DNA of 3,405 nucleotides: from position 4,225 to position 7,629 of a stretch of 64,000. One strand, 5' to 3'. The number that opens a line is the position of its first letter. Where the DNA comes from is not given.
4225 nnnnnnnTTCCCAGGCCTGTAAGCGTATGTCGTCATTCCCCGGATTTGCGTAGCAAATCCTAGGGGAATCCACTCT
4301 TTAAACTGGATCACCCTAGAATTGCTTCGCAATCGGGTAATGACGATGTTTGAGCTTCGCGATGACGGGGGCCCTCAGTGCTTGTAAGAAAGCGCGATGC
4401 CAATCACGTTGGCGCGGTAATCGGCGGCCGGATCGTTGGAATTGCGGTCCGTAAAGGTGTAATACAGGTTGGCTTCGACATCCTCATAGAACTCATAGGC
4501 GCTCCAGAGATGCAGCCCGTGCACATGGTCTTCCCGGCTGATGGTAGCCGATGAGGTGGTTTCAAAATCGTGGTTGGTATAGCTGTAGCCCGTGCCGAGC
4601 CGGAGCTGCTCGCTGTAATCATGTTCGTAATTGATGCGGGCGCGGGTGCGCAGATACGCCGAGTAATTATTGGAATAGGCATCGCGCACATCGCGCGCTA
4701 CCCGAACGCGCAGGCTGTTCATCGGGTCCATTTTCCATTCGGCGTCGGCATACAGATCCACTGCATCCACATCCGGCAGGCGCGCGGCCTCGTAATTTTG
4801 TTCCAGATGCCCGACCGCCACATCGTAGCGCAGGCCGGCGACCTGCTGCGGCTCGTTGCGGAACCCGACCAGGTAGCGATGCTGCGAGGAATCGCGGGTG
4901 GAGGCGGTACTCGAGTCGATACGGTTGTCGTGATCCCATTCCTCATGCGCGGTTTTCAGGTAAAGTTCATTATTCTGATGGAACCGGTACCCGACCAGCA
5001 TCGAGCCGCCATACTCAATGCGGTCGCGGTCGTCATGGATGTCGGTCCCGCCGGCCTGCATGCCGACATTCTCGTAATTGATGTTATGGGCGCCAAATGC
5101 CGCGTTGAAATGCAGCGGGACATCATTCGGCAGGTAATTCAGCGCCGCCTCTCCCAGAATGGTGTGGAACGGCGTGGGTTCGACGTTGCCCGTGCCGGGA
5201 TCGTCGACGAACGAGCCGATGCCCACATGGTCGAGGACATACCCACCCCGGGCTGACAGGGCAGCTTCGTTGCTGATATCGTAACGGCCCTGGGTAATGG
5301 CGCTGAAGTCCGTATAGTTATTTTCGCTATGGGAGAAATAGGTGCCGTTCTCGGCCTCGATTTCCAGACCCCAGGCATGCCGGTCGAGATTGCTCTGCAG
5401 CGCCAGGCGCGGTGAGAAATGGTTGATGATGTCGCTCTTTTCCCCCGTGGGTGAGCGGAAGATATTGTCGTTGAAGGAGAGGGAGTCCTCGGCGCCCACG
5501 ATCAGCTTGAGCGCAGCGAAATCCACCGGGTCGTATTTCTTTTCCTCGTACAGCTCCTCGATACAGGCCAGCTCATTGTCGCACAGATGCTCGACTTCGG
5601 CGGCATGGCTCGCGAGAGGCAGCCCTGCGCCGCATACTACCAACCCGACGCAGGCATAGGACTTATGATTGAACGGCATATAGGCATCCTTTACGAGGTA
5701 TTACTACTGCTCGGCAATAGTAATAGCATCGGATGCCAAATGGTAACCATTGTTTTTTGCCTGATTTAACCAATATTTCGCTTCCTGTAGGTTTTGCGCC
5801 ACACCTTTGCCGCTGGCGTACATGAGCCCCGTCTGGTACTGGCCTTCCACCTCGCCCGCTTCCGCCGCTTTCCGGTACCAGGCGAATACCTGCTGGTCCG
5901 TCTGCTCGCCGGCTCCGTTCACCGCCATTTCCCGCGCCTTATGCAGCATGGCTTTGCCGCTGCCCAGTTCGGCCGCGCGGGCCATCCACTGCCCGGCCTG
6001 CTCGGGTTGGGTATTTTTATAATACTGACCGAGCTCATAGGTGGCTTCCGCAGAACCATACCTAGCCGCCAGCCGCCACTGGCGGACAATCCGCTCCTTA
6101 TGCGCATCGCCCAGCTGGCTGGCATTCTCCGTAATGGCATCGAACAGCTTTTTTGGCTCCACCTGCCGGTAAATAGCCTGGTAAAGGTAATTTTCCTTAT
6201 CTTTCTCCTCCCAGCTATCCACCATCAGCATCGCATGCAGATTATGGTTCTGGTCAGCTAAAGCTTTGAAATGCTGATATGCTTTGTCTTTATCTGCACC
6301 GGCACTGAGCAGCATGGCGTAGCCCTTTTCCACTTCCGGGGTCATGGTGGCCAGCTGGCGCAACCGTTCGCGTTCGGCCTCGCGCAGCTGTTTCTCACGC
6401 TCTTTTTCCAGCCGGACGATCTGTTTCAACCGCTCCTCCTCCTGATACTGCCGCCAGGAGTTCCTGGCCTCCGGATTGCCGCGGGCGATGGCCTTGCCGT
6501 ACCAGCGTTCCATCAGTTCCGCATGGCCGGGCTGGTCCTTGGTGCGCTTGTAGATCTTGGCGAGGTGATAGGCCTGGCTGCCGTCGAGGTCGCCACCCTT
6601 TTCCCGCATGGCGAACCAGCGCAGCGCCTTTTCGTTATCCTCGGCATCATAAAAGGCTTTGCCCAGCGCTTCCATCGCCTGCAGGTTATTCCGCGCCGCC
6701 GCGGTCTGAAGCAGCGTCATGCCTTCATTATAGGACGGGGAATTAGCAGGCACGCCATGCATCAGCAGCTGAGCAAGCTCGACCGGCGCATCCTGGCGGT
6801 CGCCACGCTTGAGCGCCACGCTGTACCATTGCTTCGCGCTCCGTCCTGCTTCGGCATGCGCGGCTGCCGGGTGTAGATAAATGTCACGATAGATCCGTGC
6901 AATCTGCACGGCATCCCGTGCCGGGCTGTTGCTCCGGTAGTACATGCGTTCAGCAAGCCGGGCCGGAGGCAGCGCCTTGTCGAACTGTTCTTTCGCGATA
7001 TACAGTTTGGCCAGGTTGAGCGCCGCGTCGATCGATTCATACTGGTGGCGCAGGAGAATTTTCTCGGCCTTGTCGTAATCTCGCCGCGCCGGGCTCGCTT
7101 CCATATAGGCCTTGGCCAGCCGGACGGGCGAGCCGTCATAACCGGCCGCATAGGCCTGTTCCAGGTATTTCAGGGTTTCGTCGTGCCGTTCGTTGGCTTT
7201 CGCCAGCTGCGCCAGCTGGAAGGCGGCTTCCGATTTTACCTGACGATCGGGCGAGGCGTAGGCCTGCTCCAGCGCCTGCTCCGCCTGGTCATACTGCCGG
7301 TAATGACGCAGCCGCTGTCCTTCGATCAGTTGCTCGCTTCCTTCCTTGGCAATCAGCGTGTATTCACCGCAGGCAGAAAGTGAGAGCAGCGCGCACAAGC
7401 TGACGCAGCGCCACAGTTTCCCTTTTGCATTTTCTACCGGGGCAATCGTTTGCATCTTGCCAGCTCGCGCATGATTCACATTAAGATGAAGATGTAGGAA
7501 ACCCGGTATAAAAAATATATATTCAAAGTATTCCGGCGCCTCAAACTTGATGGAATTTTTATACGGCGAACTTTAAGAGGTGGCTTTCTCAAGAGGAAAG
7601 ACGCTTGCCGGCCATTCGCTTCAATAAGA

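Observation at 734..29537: Self-contained, rearranged alginate-type locus with extracellular remodelling enzymes and its own T1SS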

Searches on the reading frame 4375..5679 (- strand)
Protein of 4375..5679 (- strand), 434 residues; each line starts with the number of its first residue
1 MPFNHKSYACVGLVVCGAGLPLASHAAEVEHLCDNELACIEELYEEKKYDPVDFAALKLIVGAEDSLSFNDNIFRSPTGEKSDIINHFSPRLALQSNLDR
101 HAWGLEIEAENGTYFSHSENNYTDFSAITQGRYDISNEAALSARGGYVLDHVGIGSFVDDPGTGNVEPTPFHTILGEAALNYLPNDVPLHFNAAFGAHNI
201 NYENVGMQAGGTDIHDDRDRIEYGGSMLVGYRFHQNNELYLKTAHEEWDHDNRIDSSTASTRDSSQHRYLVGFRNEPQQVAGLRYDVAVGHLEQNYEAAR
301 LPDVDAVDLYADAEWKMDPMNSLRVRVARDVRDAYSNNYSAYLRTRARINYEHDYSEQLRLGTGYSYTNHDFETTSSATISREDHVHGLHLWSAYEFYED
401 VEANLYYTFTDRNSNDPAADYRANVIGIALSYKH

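Call 3: search_protein_families(library=pfam, proteins=[window:4375-5679:-])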
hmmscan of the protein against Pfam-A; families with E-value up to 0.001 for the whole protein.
window:4375-5679:- (434 aa): 1 family
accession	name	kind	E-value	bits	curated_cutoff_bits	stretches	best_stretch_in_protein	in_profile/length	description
PF10082.15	BBP2_2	-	1e-49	169.8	23.7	1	66-432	22-376/378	Putative beta-barrel porin 2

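Call 5: search_protein_families(library=ncbifam, proteins=[window:4375-5679:-], max_evalue=0.01)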
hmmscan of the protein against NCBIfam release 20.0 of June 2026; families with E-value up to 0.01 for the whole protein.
window:4375-5679:- (434 aa): 3 families
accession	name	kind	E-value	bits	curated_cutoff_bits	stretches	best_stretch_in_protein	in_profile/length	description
TIGR03014.2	EpsL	equivalog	1.3e-14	54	275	1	217-432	167-383/385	XrtB/PEP-CTERM-associated polysaccharide biosynthesis outer membrane protein EpsL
TIGR03016.1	pepcterm_hypo_1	hypoth_equivalog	8.3e-10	38.2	90.85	2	342-431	389-474/477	TIGR03016 family PEP-CTERM system-associated outer membrane protein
NF033923.0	opr_proin_2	subfamily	0.0029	16.8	150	1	367-433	324-385/386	Opr family porin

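Call 36: search_solved_structures(query=window:4375-5679:-, max_evalue=10)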
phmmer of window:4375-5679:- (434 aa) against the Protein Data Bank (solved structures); distinct sequences matched with E-value up to 10: 0.

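Call 59: search_solved_structures(query=A3, max_evalue=10)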
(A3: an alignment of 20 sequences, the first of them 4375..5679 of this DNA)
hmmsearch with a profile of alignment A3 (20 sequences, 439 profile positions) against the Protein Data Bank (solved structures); distinct sequences matched with E-value up to 10: 5.
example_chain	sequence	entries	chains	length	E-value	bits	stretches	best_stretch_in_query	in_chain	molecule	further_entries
9fdg_A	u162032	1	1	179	0.0018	20.2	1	362-427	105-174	TMB12sol9_3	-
6ef1_L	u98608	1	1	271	1.4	10.7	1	182-239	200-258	26S proteasome subunit RPT4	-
6ef2_L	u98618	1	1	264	1.4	10.7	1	182-239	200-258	26S proteasome subunit RPT4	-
6ef0_L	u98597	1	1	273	1.4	10.7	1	182-239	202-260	26S proteasome subunit RPT4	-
6x1k_A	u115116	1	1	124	1.8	10.3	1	340-416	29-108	De novo designed transmembrane beta-barrel TMB2.3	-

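Call 81: predict_structure(protein=window:4375-5679:-)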
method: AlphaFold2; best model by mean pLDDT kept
length: 434 residues; sequences in the alignment: 1
mean_pLDDT: 30.4   pTM: 0.20
mean pLDDT of the five models: 30.4, 24.0, 23.4, 23.3, 22.4
residues with pLDDT >= 90: 0; 70-90: 0; 50-70: 0; < 50: 434
segments of 3 or more residues with pLDDT < 50: 1-434
pLDDT, mean of each block of 10 residues (from residue 1): 29 32 39 44 45 33 28 31 27 23 24 25 24 25 27 28 30 28 28 25 25 25 24 23 28 28 28 27 28 25 31 30 32 32 34 36 35 36 36 38 37 39 35 31
secondary structure, 60 per line:
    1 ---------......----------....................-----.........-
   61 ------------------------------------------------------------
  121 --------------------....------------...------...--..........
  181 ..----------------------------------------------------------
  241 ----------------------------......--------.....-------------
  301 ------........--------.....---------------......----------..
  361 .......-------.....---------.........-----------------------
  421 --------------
elements in order: E10-15 H26-45 E54-59 H141-144 E157-159 E166-168 H171-182 E269-274 E283-287 E307-314 E323-327 E343-348 E359-367 E375-379 E389-397

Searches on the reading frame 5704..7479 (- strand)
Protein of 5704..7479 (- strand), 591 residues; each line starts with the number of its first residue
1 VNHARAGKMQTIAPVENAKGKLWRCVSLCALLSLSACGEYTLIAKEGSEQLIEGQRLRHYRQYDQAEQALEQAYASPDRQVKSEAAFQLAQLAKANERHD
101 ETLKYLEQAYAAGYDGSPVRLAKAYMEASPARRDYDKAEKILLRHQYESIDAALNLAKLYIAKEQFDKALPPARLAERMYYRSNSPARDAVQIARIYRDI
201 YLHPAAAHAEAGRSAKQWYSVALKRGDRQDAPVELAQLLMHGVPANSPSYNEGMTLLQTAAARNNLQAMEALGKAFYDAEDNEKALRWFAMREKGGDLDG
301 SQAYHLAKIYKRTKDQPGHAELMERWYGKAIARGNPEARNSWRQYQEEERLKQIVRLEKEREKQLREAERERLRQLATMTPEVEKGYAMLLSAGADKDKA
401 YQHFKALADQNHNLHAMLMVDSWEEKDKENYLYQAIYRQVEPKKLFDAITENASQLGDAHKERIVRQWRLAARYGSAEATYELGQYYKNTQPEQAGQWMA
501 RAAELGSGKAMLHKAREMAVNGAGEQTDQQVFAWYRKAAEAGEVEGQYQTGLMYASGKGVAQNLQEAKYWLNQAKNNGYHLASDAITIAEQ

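Call 3: search_protein_families(library=pfam, proteins=[window:5704-7479:-])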
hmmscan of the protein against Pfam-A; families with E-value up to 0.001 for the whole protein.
window:5704-7479:- (591 aa): 1 family
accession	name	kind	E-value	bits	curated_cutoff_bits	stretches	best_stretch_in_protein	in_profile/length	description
PF08238.18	Sel1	-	3.5e-06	27.8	30.7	1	545-579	2-36/36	Sel1 repeat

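Call 5: search_protein_families(library=ncbifam, proteins=[window:5704-7479:-], max_evalue=0.01)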
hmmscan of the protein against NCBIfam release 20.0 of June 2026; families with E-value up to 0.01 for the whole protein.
window:5704-7479:- (591 aa): 2 families
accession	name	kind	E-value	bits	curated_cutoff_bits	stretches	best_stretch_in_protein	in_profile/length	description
NF045484.1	TransRegExoR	equivalog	0.00012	21.4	450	1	534-580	151-197/267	exopolysaccharide production regulator ExoR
NF033786.1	phenyl_MerG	equivalog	0.002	18.1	350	1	463-586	51-188/217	phenylmercury resistance protein MerG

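Call 37: search_solved_structures(query=window:5704-7479:-, max_evalue=1)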
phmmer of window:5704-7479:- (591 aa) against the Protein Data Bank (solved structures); distinct sequences matched with E-value up to 1: 25.
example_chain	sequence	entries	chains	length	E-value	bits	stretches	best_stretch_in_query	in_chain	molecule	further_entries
6ok3_A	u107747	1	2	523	6.7e-26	94.6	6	463-579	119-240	Sel1 repeat protein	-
8sxq_A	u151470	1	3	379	1.5e-24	90.2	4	493-581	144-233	SEL-1 repeat protein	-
6deh_A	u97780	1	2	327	2.5e-22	82.9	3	481-584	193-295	TPR repeat protein, protein-protein interaction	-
4bwr_A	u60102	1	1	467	8.6e-22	81.1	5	471-581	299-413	PROTEIN CORRESPONDING TO LOCUS C5321 FROM CFT073 E.COLI STRAIN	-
6onw_A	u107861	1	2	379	4.2e-16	62.3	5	481-579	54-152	Sel1 repeat protein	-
6ork_A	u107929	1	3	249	2.7e-15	59.6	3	509-575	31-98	Sel1 repeat protein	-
6ur7_A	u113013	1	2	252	8.9e-13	51.3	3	522-578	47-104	Sel1 repeat family protein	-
9uav_C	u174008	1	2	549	8.3e-11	44.8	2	533-582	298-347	Protein sel-1 homolog 1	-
8ket_C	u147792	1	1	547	8.7e-11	44.7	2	533-582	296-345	Protein sel-1 homolog 1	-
8kes_D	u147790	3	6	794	6.7e-10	41.8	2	499-582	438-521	Protein sel-1 homolog 1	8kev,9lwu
9og0_C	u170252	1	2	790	3.4e-09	39.5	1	533-582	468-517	Protein sel-1 homolog 1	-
5b26_A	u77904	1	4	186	4.4e-09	39.1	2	533-582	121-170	Protein sel-1 homolog 1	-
6orc_A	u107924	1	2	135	1.1e-08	37.8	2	522-582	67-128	Sel1 repeat protein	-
6ok0_A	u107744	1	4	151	2e-07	33.6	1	498-584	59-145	Sel1 repeat protein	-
1ouv_A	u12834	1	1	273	8.4e-06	28.3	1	527-576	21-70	conserved hypothetical secreted protein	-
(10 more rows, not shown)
